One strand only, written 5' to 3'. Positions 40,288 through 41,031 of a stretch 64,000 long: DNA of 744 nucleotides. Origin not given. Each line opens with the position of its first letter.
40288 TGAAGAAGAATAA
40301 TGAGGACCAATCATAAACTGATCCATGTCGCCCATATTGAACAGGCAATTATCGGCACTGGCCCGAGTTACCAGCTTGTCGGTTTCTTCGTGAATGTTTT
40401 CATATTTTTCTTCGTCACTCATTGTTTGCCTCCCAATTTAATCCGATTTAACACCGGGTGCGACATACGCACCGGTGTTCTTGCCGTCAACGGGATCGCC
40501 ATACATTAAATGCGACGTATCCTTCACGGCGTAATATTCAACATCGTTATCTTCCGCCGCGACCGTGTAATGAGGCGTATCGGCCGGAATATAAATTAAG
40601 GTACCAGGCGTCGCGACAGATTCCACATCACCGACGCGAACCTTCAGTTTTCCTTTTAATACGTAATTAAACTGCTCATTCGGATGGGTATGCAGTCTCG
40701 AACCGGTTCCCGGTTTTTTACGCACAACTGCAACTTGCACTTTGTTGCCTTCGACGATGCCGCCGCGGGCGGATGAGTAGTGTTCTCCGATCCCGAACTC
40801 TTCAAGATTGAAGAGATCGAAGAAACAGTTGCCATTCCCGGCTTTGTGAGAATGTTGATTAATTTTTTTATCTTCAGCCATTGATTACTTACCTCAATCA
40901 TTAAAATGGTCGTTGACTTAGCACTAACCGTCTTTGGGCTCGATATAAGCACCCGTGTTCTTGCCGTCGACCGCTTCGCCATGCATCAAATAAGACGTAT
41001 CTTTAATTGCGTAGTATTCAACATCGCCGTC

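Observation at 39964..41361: Tandem triplication of a KdgF-like cupin inside an amidohydrolase-aldolase-dehydrogenase operon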

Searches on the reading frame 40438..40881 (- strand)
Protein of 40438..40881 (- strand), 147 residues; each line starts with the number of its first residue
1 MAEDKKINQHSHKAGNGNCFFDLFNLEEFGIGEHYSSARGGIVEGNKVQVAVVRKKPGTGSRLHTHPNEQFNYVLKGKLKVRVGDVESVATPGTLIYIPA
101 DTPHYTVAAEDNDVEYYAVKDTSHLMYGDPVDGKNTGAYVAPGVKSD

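Call 3: search_protein_families(library=pfam, proteins=[window:40438-40881:-], max_evalue=0.01)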
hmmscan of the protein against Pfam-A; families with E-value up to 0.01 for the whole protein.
window:40438-40881:- (147 aa): 5 families
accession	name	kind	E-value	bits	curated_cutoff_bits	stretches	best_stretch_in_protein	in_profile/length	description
PF07883.17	Cupin_2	-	7.3e-17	61.3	27.2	1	53-119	3-69/70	Cupin domain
PF02311.25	AraC_binding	-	2.4e-10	40.7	21.1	1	57-119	12-74/135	AraC-like ligand binding domain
PF00190.28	Cupin_1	-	7.4e-06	26.1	22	1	48-123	33-117/151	Cupin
PF12973.13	Cupin_7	-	1.1e-05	25.6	27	1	49-114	34-95/105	ChrR Cupin-like domain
PF05899.18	Cupin_3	-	0.0033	17.5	23.5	1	48-102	7-60/74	EutQ-like cupin domain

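Call 4: search_protein_families(library=ncbifam, proteins=[window:40438-40881:-], max_evalue=0.01)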
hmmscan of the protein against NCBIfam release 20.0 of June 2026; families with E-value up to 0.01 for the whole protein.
window:40438-40881:- (147 aa): 3 families
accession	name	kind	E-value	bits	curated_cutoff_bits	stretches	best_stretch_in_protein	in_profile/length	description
NF049940.1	MandnitrLy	equivalog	8.7e-08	32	140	1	45-122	32-110/130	(R)-mandelonitrile lyase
TIGR03214.2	ura-cupin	equivalog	6.8e-05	22.5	200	1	50-120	49-122/249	(S)-ureidoglycine aminohydrolase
TIGR03404.1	bicupin_oxalic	subfamily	0.0015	17.6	254.2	1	51-119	70-142/367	bicupin, oxalate decarboxylase family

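Call 9: find_homologous_proteins(query=window:40438-40881:-, max_evalue=0.00001)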
Query window:40438-40881:- (147 aa): 37 proteins with E <= 0.00001 among 57 candidates.
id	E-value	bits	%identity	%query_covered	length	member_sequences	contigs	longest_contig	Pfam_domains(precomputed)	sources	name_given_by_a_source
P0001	8.5e-94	329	99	100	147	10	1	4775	PF07883.18,PF00190.29,PF12973.14,PF02311.26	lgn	-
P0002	1.7e-78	280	81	100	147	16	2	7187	PF07883.18,PF12973.14,PF02311.26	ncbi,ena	-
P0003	6.1e-66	239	72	100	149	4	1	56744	PF07883.18,PF12973.14,PF02311.26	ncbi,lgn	ncbi:MAG: cupin domain-containing protein [Rhodospirillales bacterium]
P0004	5.4e-53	197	63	97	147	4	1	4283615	PF07883.18,PF02311.26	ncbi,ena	-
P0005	1.6e-52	195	62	97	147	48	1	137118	PF07883.18,PF02311.26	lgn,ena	-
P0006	5.5e-51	190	82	69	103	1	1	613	PF07883.18,PF02311.26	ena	-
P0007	5.5e-43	164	57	95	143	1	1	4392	PF07883.18,PF00190.29,PF12973.14,PF02311.26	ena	-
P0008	1.7e-42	163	54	98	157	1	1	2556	PF07883.18,PF00190.29,PF02311.26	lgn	-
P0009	3.5e-41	159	57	90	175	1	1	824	PF07883.18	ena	-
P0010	8.9e-41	157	57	90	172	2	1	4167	PF07883.18,PF00190.29,PF02311.26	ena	-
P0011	3.3e-39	152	56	86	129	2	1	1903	PF07883.18,PF02311.26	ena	-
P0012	4.7e-39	152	49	96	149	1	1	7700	PF07883.18,PF00190.29,PF02311.26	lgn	-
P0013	1.8e-38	150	50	99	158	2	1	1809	PF07883.18,PF00190.29,PF02311.26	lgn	-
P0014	7.3e-38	148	55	86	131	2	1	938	PF07883.18,PF00190.29,PF02311.26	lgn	-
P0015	4.6e-37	145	55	84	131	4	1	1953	PF07883.18,PF02311.26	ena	-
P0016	2.6e-36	143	48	97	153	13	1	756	PF07883.18,PF02311.26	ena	-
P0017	5.1e-36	142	51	93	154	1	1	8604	PF07883.18,PF12973.14,PF02311.26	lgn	-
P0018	6.4e-35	138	46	97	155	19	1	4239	PF07883.18,PF02311.26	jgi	-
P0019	1.1e-34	137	52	84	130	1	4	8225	PF07883.18,PF02311.26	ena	-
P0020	1.4e-34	137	52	84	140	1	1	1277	PF07883.18,PF00190.29,PF02311.26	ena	-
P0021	1.6e-32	130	53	85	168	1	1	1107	PF07883.18,PF02311.26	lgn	-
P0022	3.6e-32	129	49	90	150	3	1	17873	PF07883.18,PF02311.26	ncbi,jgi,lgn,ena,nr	ncbi:MAG: cupin domain-containing protein [Rhodospirillales bacterium]|nr:cupin domain-containing pr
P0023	3.7e-32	129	49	90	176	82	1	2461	PF07883.18,PF00190.29,PF02311.26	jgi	-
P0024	4.0e-31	126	48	93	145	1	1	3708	PF07883.18,PF00190.29,PF12973.14,PF02311.26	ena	-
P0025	1.7e-30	124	43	93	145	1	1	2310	PF07883.18,PF00190.29,PF02311.26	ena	-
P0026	2.7e-30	123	47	92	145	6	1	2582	PF07883.18,PF00190.29,PF02311.26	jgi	jgi:quercetin dioxygenase-like cupin family protein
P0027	9.4e-30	121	48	84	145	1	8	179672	PF07883.18,PF00190.29,PF02311.26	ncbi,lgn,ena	-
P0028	1.0e-29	121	48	84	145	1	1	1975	PF07883.18,PF00190.29,PF02311.26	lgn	-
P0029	1.7e-29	121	48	84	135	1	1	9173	PF07883.18,PF02311.26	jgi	jgi:quercetin dioxygenase-like cupin family protein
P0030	8.0e-29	118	44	92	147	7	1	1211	PF07883.18,PF02311.26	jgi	-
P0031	9.3e-29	118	47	90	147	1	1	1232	PF07883.18,PF00190.29,PF12973.14,PF02311.26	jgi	jgi:quercetin dioxygenase-like cupin family protein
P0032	1.2e-28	118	50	85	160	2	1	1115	PF07883.18,PF02311.26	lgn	-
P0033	1.4e-28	118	53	80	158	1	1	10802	PF07883.18,PF02311.26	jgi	jgi:quercetin dioxygenase-like cupin family protein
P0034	2.7e-28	117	51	85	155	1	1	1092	PF07883.18,PF02311.26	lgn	-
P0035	3.6e-28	116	49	89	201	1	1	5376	PF07883.18,PF02311.26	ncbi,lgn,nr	ncbi:MAG TPA: cupin domain-containing protein [Burkholderiales bacterium]|nr:cupin domain-containing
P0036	2.0e-22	98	47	79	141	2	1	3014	PF07883.18,PF00190.29,PF12973.14,PF02311.26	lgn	-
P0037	1.4e-21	95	44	79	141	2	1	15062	PF07883.18,PF00190.29,PF12973.14,PF02311.26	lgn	-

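Call 11: find_encoding_contigs(protein=P0004, flank=10000, max_places=3)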
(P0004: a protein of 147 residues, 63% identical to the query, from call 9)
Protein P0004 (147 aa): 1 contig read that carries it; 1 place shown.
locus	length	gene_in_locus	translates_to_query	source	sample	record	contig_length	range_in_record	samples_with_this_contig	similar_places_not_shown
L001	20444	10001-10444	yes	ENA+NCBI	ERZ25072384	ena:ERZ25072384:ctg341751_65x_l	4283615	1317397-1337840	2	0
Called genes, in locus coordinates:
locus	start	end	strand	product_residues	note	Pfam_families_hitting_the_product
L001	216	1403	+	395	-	PF06500:FrsA-like, PF02129:Peptidase_S15 (weak), PF12146:Hydrolase_4 (faint), PF00326:Peptidase_S9 (faint)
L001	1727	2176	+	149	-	PF02481:DNA_processg_A (faint), PF18306:LDcluster4, PF03641:Lysine_decarbox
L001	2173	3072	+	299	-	PF01476:LysM, PF01551:Peptidase_M23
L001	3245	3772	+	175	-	PF00156:Pribosyltran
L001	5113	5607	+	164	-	-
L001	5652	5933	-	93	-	-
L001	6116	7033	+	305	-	PF08840:BAAT_C (weak)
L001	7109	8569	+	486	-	PF00571:CBS, PF03445:DUF294, PF10335:DUF294_C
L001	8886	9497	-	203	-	PF03795:YCII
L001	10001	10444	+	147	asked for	PF02311:AraC_binding (weak), PF07883:Cupin_2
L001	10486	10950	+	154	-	PF00190:Cupin_1 (faint), PF12973:Cupin_7 (weak), PF02311:AraC_binding (faint), PF07883:Cupin_2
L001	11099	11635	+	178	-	-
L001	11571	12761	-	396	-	PF01321:Creatinase_N, PF00557:Peptidase_M24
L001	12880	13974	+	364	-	PF08240:ADH_N, PF16912:Glu_dehyd_C (weak), PF00107:ADH_zinc_N, PF13602:ADH_zinc_N_2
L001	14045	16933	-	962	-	PF01565:FAD_binding_4, PF02913:FAD-oxidase_C, PF13183:Fer4_8, PF13534:Fer4_17, PF02754:CCG (weak)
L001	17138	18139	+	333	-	PF04055:Radical_SAM, PF06968:BATS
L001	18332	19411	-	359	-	PF01139:RtcB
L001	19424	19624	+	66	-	-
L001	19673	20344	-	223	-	PF09976:TPR_21, PF24575:TPR_Slam (faint), PF13432:TPR_16 (faint), PF14559:TPR_19 (faint), PF13424:TPR_12 (faint), PF13428:TPR_14 (faint), PF07719:TPR_2 (faint), PF13174:TPR_6 (weak)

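Call 12: find_encoding_contigs(protein=P0003, flank=10000, max_places=3)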
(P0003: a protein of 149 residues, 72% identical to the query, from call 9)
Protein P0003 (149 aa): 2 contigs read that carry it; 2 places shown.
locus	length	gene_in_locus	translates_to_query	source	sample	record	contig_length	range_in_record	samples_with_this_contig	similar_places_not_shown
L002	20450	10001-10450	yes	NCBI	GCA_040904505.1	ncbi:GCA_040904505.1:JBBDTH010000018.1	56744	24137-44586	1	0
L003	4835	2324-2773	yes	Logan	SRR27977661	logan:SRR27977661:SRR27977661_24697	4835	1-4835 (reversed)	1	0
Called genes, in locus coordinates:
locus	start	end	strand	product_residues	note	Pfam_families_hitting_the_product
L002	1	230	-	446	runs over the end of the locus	PF03972:MmgE_PrpD_N, PF19305:MmgE_PrpD_C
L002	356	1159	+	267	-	PF02311:AraC_binding (faint), PF07883:Cupin_2, PF06249:EutQ (faint), PF07883:Cupin_2 (weak), PF05899:Cupin_3 (weak)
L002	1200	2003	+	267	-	PF07883:Cupin_2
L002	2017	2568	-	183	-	-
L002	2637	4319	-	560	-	PF02776:TPP_enzyme_N, PF00205:TPP_enzyme_M, PF02775:TPP_enzyme_C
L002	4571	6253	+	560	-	PF13432:TPR_16, PF13424:TPR_12, PF13414:TPR_11, PF13432:TPR_16, PF00515:TPR_1, PF13414:TPR_11, PF13432:TPR_16, PF14559:TPR_19, +21 more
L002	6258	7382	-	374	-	PF04303:PrpF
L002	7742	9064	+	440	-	PF01979:Amidohydro_1, PF07969:Amidohydro_3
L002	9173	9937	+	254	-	PF03328:HpcH_HpaI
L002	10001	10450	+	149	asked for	PF12973:Cupin_7 (weak), PF02311:AraC_binding, PF07883:Cupin_2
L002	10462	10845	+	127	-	PF00190:Cupin_1 (weak), PF02311:AraC_binding, PF07883:Cupin_2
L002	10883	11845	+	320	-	PF00389:2-Hacid_dh, PF02826:2-Hacid_dh_C, PF00670:AdoHcyase_NAD (faint)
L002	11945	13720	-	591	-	PF02776:TPP_enzyme_N, PF00205:TPP_enzyme_M, PF02775:TPP_enzyme_C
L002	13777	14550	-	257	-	PF09339:HTH_IclR, PF01614:IclR_C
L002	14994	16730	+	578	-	PF00920:ILVD_EDD_N, PF24877:ILV_EDD_C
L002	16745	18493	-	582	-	PF00890:FAD_binding_2, PF02910:Succ_DH_flav_C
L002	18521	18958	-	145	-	PF03928:HbpS-like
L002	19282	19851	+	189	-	PF00190:Cupin_1 (weak), PF02311:AraC_binding, PF07883:Cupin_2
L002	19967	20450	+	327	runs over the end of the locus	PF03401:TctC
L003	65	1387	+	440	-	PF01979:Amidohydro_1, PF07969:Amidohydro_3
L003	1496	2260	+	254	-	PF03328:HpcH_HpaI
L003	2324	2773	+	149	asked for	PF12973:Cupin_7 (weak), PF02311:AraC_binding, PF07883:Cupin_2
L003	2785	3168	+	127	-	PF00190:Cupin_1 (weak), PF02311:AraC_binding, PF07883:Cupin_2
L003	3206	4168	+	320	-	PF00389:2-Hacid_dh, PF02826:2-Hacid_dh_C, PF00670:AdoHcyase_NAD (faint)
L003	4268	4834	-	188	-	?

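Call 14: find_related_loci(query=A1, collection=genome_contigs, flank=10000)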
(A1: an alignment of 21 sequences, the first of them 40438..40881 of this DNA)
Query A1 (147 aa) in genome_contigs; peptide patterns used: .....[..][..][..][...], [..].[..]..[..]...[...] (x = any residue, [..] = any of these).
226 stretches matched a pattern; 198 encode a relative of the query (tblastn E <= 1e-3); the best 80 are kept; 79 distinct loci.
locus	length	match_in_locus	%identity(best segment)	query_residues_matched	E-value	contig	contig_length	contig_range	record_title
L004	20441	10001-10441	72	1-147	8e-70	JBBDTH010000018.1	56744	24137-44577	MAG: Rhodospirillales bacterium isolate LejiaC_61_12 Lejia_C_1314_length_56744_cov_7, whole genome shotgun sequence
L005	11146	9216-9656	71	1-147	6e-69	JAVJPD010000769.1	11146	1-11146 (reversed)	MAG: Rhodospirillales bacterium isolate A1-SPW-39 k141_40148, whole genome shotgun sequence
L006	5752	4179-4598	64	8-147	1e-56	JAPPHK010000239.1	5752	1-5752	MAG: Nitrospinota bacterium isolate RHO1_bin_79 NODE_14945_length_5752_cov_11.082148, whole genome shotgun sequence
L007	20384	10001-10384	68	13-140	3e-56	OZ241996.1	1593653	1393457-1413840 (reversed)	MAG: bacterium isolate 138114a6-c459-4528-9bbc-32813c999549 genome assembly, chromosome: 1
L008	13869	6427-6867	64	1-147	3e-53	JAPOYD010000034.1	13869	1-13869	MAG: Nitrospinota bacterium isolate COS4_bin_23 NODE_3557_length_13869_cov_8.38997, whole genome shotgun sequence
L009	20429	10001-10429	63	1-143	8e-52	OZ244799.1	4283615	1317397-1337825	MAG: bacterium isolate fda9cd22-9c8c-44c4-8321-deb2e702e096 genome assembly, chromosome: 1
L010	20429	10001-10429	61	1-143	2e-48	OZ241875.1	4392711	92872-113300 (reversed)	MAG: bacterium isolate fde39c58-18aa-4d93-bb40-cd1cf9ece30f genome assembly, chromosome: 1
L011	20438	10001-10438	51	3-142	4e-43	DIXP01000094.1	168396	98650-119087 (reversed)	MAG TPA_asm: Chloroflexi bacterium UBA6077 UBA6077_contig_550, whole genome shotgun sequence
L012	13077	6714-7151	49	2-147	1e-41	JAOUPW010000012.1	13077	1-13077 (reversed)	MAG: Rhodospirillales bacterium isolate 8_1_Oct_SF_Bin68 8_1_Oct_SF_Bin68_scaffold_3165_c1, whole genome shotgun sequenc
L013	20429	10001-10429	47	5-147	8e-41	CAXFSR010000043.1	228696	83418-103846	MAG TPA_asm: uncultured Nitrospinaceae bacterium isolate ERR599111_metabat2_112 genome assembly, contig: ERZ841489.73539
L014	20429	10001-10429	46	5-147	8e-41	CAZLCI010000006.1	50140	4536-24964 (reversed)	MAG TPA_asm: uncultured Nitrospinaceae bacterium isolate ERP001736_co3_149 genome assembly, contig: NODE_171_length_5014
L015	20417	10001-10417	50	5-143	6e-41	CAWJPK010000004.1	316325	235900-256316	MAG: Candidatus Eremiobacteraeota bacterium isolate MFD04463.bin.2.23 genome assembly, contig: contig_48592, whole genom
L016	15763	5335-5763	47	5-147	2e-40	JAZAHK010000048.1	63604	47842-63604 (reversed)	MAG: Nitrospinota bacterium isolate XB_MAG82 DB_MAG82_0048, whole genome shotgun sequence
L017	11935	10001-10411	47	11-147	1e-39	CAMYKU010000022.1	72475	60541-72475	MAG: uncultured Alphaproteobacteria bacterium isolate FCS_M_Alpha_35 genome assembly, contig: scaffold_527, whole genome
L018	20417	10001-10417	49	5-143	1e-39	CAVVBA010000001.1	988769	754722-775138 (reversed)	MAG: Candidatus Eremiobacteraeota bacterium isolate MFD04434.bin.2.18 genome assembly, contig: contig_27142, whole genom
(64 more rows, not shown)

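Call 15: search_solved_structures(query=A1, max_evalue=0.01, show_alignments=3)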
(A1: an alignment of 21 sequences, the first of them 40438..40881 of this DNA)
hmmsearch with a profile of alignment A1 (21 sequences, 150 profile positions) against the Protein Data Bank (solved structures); distinct sequences matched with E-value up to 0.01: 64 (the best 60 are shown).
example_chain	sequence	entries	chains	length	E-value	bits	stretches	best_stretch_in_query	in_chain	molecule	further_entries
2h0v_A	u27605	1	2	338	2.4e-12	50.1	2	28-147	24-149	Quercetin 2,3-dioxygenase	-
1y3t_A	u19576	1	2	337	2.4e-12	50.1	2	43-147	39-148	Hypothetical protein yxaG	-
2uy8_A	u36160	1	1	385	5e-12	49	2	53-126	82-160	OXALATE DECARBOXYLASE OXDC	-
4met_A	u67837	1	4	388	9.7e-12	48.1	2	33-124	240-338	Oxalate decarboxylase OxdC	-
2uy9_A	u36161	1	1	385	1.6e-11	47.4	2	33-124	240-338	OXALATE DECARBOXYLASE OXDC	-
8hfb_A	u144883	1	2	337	1.6e-11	47.4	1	43-147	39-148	Quercetin 2,3-dioxygenase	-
6ufi_A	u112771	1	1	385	1.6e-11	47.4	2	33-124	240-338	Cupin domain-containing protein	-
2uya_A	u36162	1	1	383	1.7e-11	47.4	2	33-124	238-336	OXALATE DECARBOXYLASE OXDC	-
6tzp_A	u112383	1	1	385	1.8e-11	47.2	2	33-124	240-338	Oxalate decarboxylase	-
2uyb_A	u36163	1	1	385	2e-11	47.1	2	33-124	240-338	OXALATE DECARBOXYLASE OXDC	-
3s0m_A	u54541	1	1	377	2e-11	47.1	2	33-124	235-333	Oxalate decarboxylase oxdC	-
5vg3_A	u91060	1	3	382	2e-11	47.1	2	33-124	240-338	Oxalate decarboxylase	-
5hi0_A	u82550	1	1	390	2e-11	47.1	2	33-124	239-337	Oxalate decarboxylase OxdC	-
1j58_A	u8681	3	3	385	2.1e-11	47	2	33-124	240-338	YVRK PROTEIN | OXALATE DECARBOXYLASE OXDC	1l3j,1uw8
2v09_A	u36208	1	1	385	2.4e-11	46.8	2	33-124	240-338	OXALATE DECARBOXYLASE OXDC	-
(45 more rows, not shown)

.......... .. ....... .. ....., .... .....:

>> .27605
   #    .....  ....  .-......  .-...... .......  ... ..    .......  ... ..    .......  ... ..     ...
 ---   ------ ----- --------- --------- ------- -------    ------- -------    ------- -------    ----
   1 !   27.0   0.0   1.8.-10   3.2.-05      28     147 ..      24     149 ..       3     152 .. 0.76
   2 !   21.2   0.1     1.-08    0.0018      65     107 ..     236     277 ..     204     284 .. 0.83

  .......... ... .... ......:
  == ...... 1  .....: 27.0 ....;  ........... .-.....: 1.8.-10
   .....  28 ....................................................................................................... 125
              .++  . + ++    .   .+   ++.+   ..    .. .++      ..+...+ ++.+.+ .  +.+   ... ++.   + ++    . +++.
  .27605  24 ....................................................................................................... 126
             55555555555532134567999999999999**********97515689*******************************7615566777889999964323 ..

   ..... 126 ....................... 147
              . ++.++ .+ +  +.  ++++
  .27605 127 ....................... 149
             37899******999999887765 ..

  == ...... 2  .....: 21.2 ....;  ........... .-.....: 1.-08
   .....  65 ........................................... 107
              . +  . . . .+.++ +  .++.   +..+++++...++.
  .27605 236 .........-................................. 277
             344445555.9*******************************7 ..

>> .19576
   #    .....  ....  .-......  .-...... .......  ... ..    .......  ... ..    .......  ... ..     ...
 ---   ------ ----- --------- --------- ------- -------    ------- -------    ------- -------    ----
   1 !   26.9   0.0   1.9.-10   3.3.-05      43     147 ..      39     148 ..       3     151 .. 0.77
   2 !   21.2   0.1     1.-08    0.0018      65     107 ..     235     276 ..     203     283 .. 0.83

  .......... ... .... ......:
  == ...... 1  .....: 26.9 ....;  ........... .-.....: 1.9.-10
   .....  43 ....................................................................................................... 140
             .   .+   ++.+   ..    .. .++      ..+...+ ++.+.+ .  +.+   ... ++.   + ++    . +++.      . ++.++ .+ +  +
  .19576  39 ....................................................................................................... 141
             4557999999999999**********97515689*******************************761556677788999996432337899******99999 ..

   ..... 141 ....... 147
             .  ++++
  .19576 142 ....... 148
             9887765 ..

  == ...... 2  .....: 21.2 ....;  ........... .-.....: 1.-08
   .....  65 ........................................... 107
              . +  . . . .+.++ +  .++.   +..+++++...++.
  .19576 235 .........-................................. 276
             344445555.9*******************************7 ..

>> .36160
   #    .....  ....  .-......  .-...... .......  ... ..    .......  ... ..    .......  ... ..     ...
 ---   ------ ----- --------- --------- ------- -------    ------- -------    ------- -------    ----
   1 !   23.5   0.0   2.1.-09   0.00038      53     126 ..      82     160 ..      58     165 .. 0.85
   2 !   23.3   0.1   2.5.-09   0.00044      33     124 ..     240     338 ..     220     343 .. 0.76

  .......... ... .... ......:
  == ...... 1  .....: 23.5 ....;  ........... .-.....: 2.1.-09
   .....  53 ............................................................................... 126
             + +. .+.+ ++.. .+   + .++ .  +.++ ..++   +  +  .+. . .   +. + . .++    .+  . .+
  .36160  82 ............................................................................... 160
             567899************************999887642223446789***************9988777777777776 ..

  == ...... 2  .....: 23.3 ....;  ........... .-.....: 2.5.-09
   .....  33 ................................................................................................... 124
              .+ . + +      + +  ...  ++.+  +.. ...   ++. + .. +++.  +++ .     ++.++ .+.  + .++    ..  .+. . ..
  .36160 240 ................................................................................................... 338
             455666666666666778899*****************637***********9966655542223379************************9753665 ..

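Call 19: find_encoding_contigs(protein=P0002, flank=10000, max_places=4)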
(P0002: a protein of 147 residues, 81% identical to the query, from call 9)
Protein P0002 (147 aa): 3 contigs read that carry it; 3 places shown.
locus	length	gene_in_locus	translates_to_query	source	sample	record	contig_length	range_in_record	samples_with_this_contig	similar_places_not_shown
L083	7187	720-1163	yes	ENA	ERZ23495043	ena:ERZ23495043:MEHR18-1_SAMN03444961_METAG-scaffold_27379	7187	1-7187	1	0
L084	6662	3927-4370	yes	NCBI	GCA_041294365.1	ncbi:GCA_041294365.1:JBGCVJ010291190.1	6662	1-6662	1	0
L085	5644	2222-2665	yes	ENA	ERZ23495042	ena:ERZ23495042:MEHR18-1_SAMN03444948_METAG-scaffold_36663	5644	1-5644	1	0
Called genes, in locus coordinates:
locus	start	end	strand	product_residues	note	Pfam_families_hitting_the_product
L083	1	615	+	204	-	?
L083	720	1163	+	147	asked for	PF12973:Cupin_7 (weak), PF02311:AraC_binding, PF07883:Cupin_2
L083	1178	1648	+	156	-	-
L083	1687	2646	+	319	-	PF00389:2-Hacid_dh, PF02826:2-Hacid_dh_C, PF03446:NAD_binding_2 (faint)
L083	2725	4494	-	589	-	PF02776:TPP_enzyme_N, PF00205:TPP_enzyme_M, PF02775:TPP_enzyme_C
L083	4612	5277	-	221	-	-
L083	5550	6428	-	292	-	PF05721:PhyH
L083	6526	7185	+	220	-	?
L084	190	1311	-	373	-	PF04303:PrpF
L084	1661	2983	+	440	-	PF01979:Amidohydro_1, PF07969:Amidohydro_3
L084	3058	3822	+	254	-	PF03328:HpcH_HpaI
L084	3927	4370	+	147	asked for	PF12973:Cupin_7 (weak), PF02311:AraC_binding, PF07883:Cupin_2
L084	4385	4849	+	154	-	PF02311:AraC_binding (weak), PF07883:Cupin_2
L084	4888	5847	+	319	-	PF00389:2-Hacid_dh, PF02826:2-Hacid_dh_C, PF03446:NAD_binding_2 (faint)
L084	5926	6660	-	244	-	?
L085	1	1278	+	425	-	?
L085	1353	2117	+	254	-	PF03328:HpcH_HpaI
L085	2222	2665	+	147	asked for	PF12973:Cupin_7 (weak), PF02311:AraC_binding, PF07883:Cupin_2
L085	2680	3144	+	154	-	PF02311:AraC_binding (weak), PF07883:Cupin_2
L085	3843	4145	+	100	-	-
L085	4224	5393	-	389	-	PF00205:TPP_enzyme_M, PF02775:TPP_enzyme_C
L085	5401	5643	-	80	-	?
